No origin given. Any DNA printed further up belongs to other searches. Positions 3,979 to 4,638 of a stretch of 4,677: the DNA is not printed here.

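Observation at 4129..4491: Orphan colicin E1-type immunity-like membrane protein carried by a phage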

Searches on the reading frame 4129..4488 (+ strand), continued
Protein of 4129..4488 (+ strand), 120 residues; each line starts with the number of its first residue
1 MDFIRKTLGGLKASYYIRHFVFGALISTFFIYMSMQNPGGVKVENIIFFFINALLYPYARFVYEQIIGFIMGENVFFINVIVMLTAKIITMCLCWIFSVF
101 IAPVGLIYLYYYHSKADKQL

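Call 45: list_cluster_members(proteins=[window:4129-4488:+, window:3728-4123:+, P0037])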
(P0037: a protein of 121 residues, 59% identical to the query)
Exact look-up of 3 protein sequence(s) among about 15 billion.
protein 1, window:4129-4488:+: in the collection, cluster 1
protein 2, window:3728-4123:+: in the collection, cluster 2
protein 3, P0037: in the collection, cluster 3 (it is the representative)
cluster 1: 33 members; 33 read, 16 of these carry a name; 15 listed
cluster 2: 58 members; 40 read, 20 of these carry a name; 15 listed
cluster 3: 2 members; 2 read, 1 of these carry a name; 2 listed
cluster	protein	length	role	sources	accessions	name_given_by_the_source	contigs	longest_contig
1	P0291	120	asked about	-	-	TPA: hypothetical protein ACY3XX_003790 [Yersinia enterocolitica] | hypothetical protein | Uncharacterized protein n=3 Tax=Enterobacterales TaxID=91347 RepID=A0A764S000_SALER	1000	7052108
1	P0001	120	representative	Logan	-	-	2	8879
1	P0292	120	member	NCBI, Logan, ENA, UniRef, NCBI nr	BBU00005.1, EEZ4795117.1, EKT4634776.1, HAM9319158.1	hypothetical protein [Escherichia coli] | hypothetical protein n=1 Tax=Escherichia coli TaxID=562 RepID=UPI0015DD372A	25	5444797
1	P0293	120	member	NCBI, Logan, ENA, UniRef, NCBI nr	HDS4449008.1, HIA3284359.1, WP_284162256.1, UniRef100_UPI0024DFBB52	TPA: hypothetical protein ACWP22_000741 [Escherichia coli] | hypothetical protein n=1 Tax=Escherichia coli TaxID=562 RepID=UPI0024DFBB52 | hypothetical protein [Escherichia coli]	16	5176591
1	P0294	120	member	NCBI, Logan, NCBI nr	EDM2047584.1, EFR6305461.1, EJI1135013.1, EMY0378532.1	hypothetical protein ACAO26_001201 [Salmonella enterica] | hypothetical protein [Salmonella enterica subsp. enterica serovar Muenchen]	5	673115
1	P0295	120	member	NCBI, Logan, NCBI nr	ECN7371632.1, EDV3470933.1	hypothetical protein S562_004959 [Salmonella enterica subsp. enterica] | hypothetical protein [Salmonella enterica subsp. enterica serovar Muenchen]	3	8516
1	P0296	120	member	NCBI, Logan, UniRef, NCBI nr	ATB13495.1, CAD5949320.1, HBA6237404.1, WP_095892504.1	unnamed protein product [Escherichia coli] | hypothetical protein n=1 Tax=Escherichia coli TaxID=562 RepID=UPI000BB1865D | hypothetical protein [Escherichia coli]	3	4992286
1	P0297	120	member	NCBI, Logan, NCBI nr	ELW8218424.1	hypothetical protein QK111_002781 [Yersinia enterocolitica] | hypothetical protein [Yersinia enterocolitica]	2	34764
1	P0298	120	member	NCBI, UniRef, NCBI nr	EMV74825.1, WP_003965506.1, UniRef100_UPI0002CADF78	hypothetical protein [Escherichia coli] | hypothetical protein n=1 Tax=Escherichia coli TaxID=562 RepID=UPI0002CADF78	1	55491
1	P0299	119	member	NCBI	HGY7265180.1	TPA: hypothetical protein ACNTQP_004287, partial [Escherichia coli]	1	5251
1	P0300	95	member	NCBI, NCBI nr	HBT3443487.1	TPA: hypothetical protein MBH34_005587, partial [Klebsiella pneumoniae] | hypothetical protein [Klebsiella pneumoniae]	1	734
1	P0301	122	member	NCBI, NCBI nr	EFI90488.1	hypothetical protein HMPREF9551_00474 [Escherichia coli MS 196-1]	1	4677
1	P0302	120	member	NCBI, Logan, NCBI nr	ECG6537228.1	hypothetical protein E2M49_09370 [Salmonella enterica subsp. enterica serovar Frintrop] | hypothetical protein [Salmonella enterica subsp. enterica serovar Frintrop]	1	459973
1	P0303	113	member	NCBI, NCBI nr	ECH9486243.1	hypothetical protein YT36_24470 [Salmonella enterica subsp. enterica] | hypothetical protein [Salmonella enterica subsp. enterica]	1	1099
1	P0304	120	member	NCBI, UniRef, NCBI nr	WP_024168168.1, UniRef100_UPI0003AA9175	hypothetical protein [Escherichia coli] | hypothetical protein n=1 Tax=Escherichia coli TaxID=562 RepID=UPI0003AA9175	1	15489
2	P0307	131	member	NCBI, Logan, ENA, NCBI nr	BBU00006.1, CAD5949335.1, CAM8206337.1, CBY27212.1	hypothetical protein HmCmsJML053_01493 [Escherichia coli] | hypothetical protein EC2866450_1711 [Escherichia coli 2866450]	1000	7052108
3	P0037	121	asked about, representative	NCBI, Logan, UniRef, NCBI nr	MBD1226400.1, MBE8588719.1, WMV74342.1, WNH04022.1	hypothetical protein [Xenorhabdus griffiniae] | Colicin transporter n=1 Tax=Xenorhabdus griffiniae TaxID=351672 RepID=A0ABY9XN07_9GAMM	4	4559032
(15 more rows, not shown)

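Call 49: find_encoding_contigs(protein=P0098, flank=6000, max_places=4)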
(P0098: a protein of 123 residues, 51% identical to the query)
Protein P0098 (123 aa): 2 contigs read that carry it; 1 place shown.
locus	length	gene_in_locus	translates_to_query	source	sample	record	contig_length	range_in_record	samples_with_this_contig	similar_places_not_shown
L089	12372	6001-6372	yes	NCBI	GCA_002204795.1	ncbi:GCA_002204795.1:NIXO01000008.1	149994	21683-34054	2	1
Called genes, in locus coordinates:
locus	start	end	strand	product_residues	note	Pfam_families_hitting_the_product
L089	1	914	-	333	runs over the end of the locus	PF00532:Peripla_BP_1, PF13407:Peripla_BP_4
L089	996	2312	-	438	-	PF01261:AP_endonuc_2 (faint), PF27526:XylA2_C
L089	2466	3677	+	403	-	PF22177:PBP1_XylR, PF13407:Peripla_BP_4 (weak), PF13377:Peripla_BP_3, PF12833:HTH_18, PF00165:HTH_AraC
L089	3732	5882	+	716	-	PF04185:Phosphoesterase, PF05506:PLipase_C_C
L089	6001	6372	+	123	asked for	-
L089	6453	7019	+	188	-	-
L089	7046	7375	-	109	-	-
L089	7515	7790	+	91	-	-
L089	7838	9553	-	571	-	PF01425:Amidase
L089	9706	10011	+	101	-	PF03992:ABM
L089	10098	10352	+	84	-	-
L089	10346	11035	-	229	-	PF07719:TPR_2 (faint), PF13174:TPR_6 (faint), PF14559:TPR_19 (weak)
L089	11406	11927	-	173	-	-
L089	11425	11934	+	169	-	-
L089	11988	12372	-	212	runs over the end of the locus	PF12844:HTH_19, PF13560:HTH_31, PF01381:HTH_3, PF07883:Cupin_2, PF02311:AraC_binding (weak)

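Call 50: find_encoding_contigs(protein=P0051, flank=6000, max_places=4)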
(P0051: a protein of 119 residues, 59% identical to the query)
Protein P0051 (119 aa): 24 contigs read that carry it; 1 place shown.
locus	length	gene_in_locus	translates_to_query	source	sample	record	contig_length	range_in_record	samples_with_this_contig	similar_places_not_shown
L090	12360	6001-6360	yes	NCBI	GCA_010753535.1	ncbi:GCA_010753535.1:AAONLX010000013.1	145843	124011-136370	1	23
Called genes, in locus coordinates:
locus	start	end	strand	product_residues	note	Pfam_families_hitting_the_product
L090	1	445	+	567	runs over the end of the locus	PF11412:DsbD_N, PF02683:DsbD_TM, PF13386:DsbD_2 (weak), PF00085:Thioredoxin, PF13098:Thioredoxin_2, PF13899:Thioredoxin_7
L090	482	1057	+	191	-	-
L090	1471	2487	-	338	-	PF02899:Phage_int_SAM_1 (weak), PF13495:Phage_int_SAM_4 (weak), PF00589:Phage_integrase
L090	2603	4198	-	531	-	PF07514:TraI_2, PF07515:TraI_2_C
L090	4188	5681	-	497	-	PF13245:AAA_19, PF01443:Viral_helicase1 (faint), PF13538:UvrD_C_2 (faint), PF00580:UvrD-helicase, PF13361:UvrD_C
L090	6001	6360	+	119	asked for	-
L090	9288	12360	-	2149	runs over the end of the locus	PF02395:Peptidase_S6, PF24078:Beta-sol_PIC_HAP1_IgA0_2nd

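Call 53: predict_structure(alignment_id=A1)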
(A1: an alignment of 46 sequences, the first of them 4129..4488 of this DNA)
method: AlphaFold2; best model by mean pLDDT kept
length: 120 residues; sequences in the alignment: 46
mean_pLDDT: 79.2   pTM: 0.68
mean pLDDT of the five models: 79.2, 75.6, 73.6, 73.4, 68.6
residues with pLDDT >= 90: 1; 70-90: 95; 50-70: 24; < 50: 0
segments of 3 or more residues with pLDDT < 50: none
pLDDT, mean of each block of 10 residues (from residue 1): 61 82 88 82 86 88 80 66 83 87 79 68
secondary structure, 60 per line:
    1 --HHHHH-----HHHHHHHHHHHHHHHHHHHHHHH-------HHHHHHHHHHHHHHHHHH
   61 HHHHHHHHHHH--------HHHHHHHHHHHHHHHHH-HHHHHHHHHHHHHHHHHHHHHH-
elements in order: H3-7 H13-35 H43-71 H80-96 H98-119

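Call 67: fold_search(model_id=the predicted structure, library=viral)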
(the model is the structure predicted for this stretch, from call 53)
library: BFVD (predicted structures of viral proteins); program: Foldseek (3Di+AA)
matches with E <= 10: 34; with E <= 0.001: 0
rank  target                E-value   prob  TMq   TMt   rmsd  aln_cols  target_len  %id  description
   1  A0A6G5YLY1            5.1e-01  0.66  0.39  0.36  11.2       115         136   15  (no name in the UniProt tables at hand)
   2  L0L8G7                1.1e+00  0.15  0.23  0.21  12.3       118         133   14  Uncharacterized protein [Bacillus phage phiAGATE]
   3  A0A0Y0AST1            1.3e+00  0.25  0.34  0.34  12.3       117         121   12  Uncharacterized protein [Bacillus phage Eldridge]
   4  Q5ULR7                1.7e+00  0.14  0.25  0.22  12.9       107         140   16  Orf47 [Lactobacillus phage LP65]
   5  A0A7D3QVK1            2.4e+00  0.14  0.27  0.30  11.2        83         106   18  Uncharacterized protein [Fadolivirus FV1/VV64]
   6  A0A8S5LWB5            3.1e+00  0.04  0.17  0.17  14.5       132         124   13  Uncharacterized protein [Herelleviridae sp. ct7M529]
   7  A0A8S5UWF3            3.7e+00  0.47  0.37  0.60   4.0        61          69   20  Uncharacterized protein [Podoviridae sp. ctLPy3]
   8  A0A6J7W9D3            3.7e+00  0.06  0.24  0.16  17.8       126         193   12  Uncharacterized protein [uncultured Caudovirales phage]
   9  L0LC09                3.9e+00  0.06  0.27  0.26  14.4       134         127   13  Uncharacterized protein [Bacillus phage phiAGATE]
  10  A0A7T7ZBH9            4.1e+00  0.15  0.38  0.36  12.1       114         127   11  (no name in the UniProt tables at hand)
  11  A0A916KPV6            4.3e+00  0.07  0.28  0.25  12.0       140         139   19  Uncharacterized protein [Choristoneura biennis entomopoxvirus]
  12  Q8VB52                4.6e+00  0.08  0.24  0.22  16.6       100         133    9  Wsv144 [White spot syndrome virus (isolate Shrimp/China/Tongan/1996)]
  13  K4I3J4                5.4e+00  0.28  0.32  0.58   4.5        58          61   19  Uncharacterized protein [Salmonella phage SSE121]
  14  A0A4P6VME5            5.4e+00  0.06  0.22  0.17  14.8        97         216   13  Uncharacterized protein [Mimivirus LCMiAC02]
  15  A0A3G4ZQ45            5.4e+00  0.06  0.25  0.23  12.6       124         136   14  Uncharacterized protein [Terrestrivirus sp.]
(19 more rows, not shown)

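Call 69: find_related_loci(query=A1, collection=viral_contigs, flank=5000)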
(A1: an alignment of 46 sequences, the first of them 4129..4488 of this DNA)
Query A1 (120 aa) in viral_contigs; peptide patterns used: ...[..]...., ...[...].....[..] (x = any residue, [..] = any of these).
75 stretches matched a pattern; 66 encode a relative of the query (tblastn E <= 1e-3); 66 distinct loci.
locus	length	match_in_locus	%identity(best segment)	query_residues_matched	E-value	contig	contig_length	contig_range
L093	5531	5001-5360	100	1-120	3e-77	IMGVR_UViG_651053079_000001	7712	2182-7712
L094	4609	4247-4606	100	1-120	3e-77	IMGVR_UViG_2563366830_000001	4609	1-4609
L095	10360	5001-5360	100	1-120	3e-77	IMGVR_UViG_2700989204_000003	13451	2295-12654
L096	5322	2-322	76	12-118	1e-52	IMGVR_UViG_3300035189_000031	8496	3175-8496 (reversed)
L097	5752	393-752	71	1-120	7e-49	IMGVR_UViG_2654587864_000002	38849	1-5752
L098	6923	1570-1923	59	1-118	8e-45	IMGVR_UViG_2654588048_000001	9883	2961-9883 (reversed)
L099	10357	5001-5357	53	1-115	3e-41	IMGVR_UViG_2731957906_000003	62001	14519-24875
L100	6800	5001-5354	51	2-119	7e-40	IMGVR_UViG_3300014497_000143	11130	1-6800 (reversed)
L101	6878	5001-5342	53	6-119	9e-40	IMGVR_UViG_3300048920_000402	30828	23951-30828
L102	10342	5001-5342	53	6-119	9e-40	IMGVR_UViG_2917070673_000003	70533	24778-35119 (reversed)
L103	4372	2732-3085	49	2-119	2e-39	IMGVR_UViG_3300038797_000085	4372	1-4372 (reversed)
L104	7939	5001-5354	48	2-119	4e-39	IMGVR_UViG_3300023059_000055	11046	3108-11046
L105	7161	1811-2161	50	2-118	4e-39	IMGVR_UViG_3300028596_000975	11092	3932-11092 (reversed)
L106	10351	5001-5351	50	2-118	1e-38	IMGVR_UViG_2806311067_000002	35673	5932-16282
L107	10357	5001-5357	50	2-118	2e-38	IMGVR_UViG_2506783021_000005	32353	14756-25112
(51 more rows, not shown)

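Call 75: search_protein_families(library=pfam, proteins=[L077:511-1431:-, L077:1434-1763:-, L089:6453-7019:+, L089:7046-7375:-, L089:7515-7790:+], max_evalue=0.1)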
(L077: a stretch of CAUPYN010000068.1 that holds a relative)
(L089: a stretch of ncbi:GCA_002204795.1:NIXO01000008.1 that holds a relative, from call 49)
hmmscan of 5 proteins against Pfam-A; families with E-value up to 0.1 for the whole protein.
L077:511-1431:- (306 aa): 2 families
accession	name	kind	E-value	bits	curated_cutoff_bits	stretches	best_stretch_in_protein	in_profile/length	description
PF22481.1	DUF6985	-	2.4e-24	87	24.5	1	172-302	19-146/148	Domain of unknown function (DUF6985)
PF13428.12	TPR_14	-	0.041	15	23.5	0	94-121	6-33/44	Tetratricopeptide repeat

L077:1434-1763:- (109 aa): 2 families
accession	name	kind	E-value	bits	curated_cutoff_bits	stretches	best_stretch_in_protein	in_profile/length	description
PF07751.16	Abi_2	-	0.0056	17.4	25.6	1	21-102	28-105/184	Abi-like protein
PF01125.22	BUD31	-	0.018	15.1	23.8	1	27-57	61-91/146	Pre-mRNA-splicing factor BUD31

L089:6453-7019:+ (188 aa): 0 families

L089:7046-7375:- (109 aa): 1 family
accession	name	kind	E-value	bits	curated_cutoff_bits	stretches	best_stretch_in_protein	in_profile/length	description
PF12592.13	ATPase_RavA_C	-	0.072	13.6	27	0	21-49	10-32/55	ATPase, RavA, C-terminal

L089:7515-7790:+ (91 aa): 1 family
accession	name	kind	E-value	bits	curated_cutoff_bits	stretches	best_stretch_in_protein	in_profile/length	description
PF09174.15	Maf1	-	0.076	13.6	28.9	1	35-80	104-149/174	Maf1 regulator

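Call 78: search_protein_families(library=pfam, proteins=[P0230, P0247, P0147, P0149, P0204, P0265, P0187, P0232, P0150, P0254], max_evalue=0.01)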
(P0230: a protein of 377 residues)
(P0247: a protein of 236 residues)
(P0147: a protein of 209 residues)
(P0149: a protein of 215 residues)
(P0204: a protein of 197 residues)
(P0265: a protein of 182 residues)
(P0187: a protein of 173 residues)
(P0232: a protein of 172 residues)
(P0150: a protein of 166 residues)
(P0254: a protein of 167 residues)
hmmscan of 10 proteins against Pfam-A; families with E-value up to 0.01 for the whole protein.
P0230 (377 aa): 0 families

P0247 (236 aa): 1 family
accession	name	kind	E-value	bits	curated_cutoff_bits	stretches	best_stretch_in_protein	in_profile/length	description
PF06837.17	Fijivirus_P9-2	-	0.0055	16.9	27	0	91-168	76-146/178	Fijivirus P9-2 protein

P0147 (209 aa): 0 families

P0149 (215 aa): 0 families

P0204 (197 aa): 0 families

P0265 (182 aa): 1 family
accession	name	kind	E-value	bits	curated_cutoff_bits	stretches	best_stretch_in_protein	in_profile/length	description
PF02487.23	CLN3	-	0.0027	17.3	31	1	84-173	130-220/395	CLN3 protein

P0187 (173 aa): 0 families

P0232 (172 aa): 0 families

P0150 (166 aa): 0 families

P0254 (167 aa): 0 families

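Call 88: search_protein_families(library=pfam, alignment_id=A5, max_evalue=1)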
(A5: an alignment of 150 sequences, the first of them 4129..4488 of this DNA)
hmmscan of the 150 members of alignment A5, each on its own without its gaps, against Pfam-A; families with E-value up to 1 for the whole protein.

A. member 1, window:4129-4488:+ (120 aa): 1 family
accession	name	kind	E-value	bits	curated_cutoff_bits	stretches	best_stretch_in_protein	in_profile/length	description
PF06667.17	PspB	-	0.1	13.1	25.6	1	89-120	4-35/73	Phage shock protein B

B. families by the number of members that match (of 150 scanned): 91 families (the first 25 are shown)
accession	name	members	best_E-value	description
PF17500.7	CKI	20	8.3e-06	Colicin-K immunity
PF03526.18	Microcin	17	0.00011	Colicin E1 (microcin) immunity protein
PF06667.17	PspB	15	0.0016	Phage shock protein B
PF05038.18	Cytochrom_B558a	5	0.05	Cytochrome Cytochrome b558 alpha-subunit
PF11014.13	DUF2852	4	0.015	Protein of unknown function (DUF2852)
PF22990.1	ABHD16_N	3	0.05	Phosphatidylserine Lipase ABHD16 N-terminal domain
PF05230.16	MASE2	3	0.073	MASE2 domain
PF07242.16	DUF1430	2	0.019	Protein of unknown function (DUF1430)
PF25471.1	TM_PetC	2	0.072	Iron-sulfur subunit PetC transmembrane anchor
PF04020.18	Phage_holin_4_2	2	0.11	Mycobacterial 4 TMS phage holin, superfamily IV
PF01899.21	MNHE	2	0.19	Na+/H+ ion antiporter subunit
PF19589.4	DUF6095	1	0.00037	Family of unknown function (DUF6095)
PF03023.19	MurJ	1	0.00079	Lipid II flippase MurJ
PF07856.17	Orai-1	1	0.0018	Mediator of CRAC channel activity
PF02487.23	CLN3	1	0.0027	CLN3 protein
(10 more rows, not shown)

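Call 90: find_encoding_contigs(protein=P0107, flank=5000, max_places=4)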
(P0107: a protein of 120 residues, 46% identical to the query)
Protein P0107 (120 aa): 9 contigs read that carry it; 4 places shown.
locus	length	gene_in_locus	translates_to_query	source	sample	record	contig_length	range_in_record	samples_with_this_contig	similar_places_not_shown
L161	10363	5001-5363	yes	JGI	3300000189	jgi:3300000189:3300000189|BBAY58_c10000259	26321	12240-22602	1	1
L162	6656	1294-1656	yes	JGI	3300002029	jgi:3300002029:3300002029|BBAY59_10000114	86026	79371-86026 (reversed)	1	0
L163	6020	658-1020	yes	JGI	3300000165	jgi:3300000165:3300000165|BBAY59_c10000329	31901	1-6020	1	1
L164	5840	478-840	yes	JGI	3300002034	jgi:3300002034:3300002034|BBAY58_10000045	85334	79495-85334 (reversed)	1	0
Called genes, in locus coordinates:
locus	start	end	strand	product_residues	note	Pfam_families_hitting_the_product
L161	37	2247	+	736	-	PF00317:Ribonuc_red_lgN (weak), PF02867:Ribonuc_red_lgC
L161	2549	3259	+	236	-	PF12637:TSCPD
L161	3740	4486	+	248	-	PF13643:DUF4145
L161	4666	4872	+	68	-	PF00313:CSD, PF08206:OB_RNB (weak)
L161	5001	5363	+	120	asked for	-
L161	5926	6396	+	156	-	PF00111:Fer2 (weak), PF13085:Fer2_3 (weak), PF01799:Fer2_2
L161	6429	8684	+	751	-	PF20256:MoCoBD_2, PF01315:Ald_Xan_dh_C (weak), PF02738:MoCoBD_1, PF20256:MoCoBD_2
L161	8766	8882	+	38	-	-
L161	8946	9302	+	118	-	PF06041:DUF924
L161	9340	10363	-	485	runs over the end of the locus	-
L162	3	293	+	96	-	?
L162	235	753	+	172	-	-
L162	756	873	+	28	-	-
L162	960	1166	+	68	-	PF00313:CSD, PF08206:OB_RNB (weak)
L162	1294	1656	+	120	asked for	-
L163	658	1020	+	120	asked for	-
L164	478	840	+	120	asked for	-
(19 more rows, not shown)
